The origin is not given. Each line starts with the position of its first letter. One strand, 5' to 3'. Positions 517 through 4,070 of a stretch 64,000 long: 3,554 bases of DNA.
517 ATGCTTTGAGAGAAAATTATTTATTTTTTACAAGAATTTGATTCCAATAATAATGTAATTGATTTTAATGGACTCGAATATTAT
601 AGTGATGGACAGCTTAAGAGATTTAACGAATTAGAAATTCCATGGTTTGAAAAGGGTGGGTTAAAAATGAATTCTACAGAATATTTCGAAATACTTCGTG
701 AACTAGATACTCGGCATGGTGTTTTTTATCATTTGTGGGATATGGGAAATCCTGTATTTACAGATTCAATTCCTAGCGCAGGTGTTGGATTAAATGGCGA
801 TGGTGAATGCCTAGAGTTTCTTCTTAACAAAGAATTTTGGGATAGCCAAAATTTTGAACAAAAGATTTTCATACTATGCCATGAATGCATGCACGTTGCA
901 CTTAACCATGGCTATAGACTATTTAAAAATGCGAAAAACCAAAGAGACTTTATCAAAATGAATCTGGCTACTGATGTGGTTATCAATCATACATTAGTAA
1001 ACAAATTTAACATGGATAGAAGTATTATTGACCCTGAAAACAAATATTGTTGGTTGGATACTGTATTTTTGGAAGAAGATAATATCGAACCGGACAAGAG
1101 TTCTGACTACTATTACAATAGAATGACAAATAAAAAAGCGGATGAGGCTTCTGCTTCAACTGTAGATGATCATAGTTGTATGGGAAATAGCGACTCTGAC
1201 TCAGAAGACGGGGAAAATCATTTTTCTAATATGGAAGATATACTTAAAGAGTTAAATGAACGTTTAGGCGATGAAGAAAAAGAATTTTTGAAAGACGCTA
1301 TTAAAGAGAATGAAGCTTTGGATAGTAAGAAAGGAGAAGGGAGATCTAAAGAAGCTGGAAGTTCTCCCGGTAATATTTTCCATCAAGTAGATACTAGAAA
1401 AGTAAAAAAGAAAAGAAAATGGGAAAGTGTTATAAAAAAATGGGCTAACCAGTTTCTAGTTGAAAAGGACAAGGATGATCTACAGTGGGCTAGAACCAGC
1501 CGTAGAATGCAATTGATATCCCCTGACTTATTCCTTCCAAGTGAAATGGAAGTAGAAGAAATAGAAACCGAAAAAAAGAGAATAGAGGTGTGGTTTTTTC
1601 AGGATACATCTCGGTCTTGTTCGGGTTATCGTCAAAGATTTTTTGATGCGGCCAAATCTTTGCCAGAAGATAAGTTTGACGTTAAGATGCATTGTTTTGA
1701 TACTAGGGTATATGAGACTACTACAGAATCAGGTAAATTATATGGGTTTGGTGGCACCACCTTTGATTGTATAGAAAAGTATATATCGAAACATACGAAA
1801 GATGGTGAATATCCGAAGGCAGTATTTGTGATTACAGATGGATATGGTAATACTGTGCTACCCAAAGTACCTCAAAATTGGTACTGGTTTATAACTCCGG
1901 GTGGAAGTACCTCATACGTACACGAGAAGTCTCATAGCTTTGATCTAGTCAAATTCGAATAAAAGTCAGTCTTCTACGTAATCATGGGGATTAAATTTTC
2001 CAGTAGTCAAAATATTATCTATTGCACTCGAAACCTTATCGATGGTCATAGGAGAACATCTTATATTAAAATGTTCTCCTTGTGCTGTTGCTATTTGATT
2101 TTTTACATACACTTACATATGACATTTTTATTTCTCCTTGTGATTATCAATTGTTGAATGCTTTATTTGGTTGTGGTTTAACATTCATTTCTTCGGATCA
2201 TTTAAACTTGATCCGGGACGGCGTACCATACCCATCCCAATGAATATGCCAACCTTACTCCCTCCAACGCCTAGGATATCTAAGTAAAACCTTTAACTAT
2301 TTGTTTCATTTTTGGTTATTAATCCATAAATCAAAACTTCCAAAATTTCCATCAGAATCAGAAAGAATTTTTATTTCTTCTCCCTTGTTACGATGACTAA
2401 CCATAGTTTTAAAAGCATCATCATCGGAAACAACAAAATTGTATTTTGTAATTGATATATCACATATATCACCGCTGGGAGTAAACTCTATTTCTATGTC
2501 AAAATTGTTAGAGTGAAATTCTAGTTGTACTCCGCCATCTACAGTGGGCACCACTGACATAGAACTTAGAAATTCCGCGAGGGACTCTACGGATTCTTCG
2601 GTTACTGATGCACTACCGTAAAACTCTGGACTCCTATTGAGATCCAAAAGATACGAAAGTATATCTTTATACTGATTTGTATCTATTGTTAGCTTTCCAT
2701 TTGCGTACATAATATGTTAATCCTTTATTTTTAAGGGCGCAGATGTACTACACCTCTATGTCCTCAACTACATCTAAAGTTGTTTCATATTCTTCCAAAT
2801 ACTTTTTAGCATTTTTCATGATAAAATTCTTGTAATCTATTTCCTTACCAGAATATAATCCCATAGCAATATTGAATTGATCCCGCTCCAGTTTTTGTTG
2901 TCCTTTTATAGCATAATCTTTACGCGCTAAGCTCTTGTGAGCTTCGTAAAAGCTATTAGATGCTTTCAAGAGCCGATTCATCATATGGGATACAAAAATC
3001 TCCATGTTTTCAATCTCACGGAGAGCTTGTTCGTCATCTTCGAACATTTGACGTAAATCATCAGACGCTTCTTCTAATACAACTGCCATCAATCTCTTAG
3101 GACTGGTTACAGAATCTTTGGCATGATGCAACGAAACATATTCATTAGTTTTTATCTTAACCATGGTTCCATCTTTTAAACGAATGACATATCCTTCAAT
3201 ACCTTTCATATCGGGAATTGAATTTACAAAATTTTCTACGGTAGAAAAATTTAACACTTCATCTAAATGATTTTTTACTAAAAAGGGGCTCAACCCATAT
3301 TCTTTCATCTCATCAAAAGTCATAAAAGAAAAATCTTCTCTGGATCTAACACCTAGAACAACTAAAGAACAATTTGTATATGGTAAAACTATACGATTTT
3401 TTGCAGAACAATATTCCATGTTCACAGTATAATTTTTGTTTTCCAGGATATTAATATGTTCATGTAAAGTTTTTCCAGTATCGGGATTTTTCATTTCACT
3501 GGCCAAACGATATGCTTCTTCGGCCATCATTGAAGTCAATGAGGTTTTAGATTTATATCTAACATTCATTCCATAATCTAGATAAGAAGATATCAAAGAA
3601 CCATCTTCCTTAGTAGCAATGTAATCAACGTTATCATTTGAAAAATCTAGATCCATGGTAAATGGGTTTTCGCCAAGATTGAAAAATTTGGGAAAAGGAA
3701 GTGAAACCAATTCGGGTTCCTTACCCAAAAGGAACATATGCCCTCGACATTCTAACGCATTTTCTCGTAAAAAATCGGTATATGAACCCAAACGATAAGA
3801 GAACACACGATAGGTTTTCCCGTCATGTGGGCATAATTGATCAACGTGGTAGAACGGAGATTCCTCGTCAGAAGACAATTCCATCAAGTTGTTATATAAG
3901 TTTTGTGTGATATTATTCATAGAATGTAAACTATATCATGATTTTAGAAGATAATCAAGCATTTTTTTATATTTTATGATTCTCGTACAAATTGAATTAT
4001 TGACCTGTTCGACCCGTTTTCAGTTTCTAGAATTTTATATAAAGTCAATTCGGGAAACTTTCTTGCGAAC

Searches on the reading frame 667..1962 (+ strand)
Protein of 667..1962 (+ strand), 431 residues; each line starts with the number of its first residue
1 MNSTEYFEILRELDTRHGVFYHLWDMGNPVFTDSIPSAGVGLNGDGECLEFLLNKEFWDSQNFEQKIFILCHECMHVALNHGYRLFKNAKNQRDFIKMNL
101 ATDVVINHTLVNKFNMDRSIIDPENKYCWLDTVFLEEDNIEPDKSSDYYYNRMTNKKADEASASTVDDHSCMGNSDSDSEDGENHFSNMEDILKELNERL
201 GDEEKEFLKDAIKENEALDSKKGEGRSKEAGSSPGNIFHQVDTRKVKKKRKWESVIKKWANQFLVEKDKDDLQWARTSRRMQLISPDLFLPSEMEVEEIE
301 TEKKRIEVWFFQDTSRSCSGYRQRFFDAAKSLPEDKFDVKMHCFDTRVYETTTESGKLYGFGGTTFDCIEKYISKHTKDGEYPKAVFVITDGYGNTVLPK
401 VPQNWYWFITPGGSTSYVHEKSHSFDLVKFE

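Call 21: search_protein_families(library=pfam, proteins=[window:667-1962:+], max_evalue=0.01)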
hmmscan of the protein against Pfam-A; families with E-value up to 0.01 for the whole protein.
window:667-1962:+ (431 aa): 1 family
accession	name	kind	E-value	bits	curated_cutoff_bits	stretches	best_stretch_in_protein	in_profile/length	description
PF13203.12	DUF2201_N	-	2e-11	44.5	23.2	1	45-292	41-269/271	Putative metallopeptidase domain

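Call 22: search_protein_families(library=phrogs, proteins=[window:667-1962:+], max_evalue=0.001)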
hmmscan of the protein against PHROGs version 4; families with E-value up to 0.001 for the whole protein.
window:667-1962:+ (431 aa): 1 family
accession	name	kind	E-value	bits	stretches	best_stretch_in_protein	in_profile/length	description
phrog_1314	-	DNA, RNA and nucleotide metabolism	8.1e-41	141.4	1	50-412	55-377/394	HNH endonuclease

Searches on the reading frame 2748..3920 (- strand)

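Call 21: search_protein_families(library=pfam, proteins=[window:2748-3920:-], max_evalue=0.01)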
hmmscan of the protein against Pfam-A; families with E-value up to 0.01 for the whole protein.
window:2748-3920:- (390 aa): 2 families
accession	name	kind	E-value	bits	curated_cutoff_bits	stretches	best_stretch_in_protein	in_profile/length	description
PF20819.2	T4_Rnl1_C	-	2.3e-22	80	27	1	268-376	1-112/122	T4 RNA ligase 1, C-terminal domain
PF09511.15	RNA_lig_T4_1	-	2.6e-22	80.2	28.3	1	57-261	1-227/227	RNA ligase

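Call 22: search_protein_families(library=phrogs, proteins=[window:2748-3920:-], max_evalue=0.001)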
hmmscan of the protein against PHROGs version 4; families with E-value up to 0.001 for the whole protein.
window:2748-3920:- (390 aa): 2 families
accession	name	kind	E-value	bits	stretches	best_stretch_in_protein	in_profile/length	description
phrog_562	-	tail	1e-99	335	1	5-380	3-370/377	RNA ligase and tail fiber protein attachment catalyst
phrog_8238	-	DNA, RNA and nucleotide metabolism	1.2e-09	37.8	1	58-274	458-683/737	RNA ligase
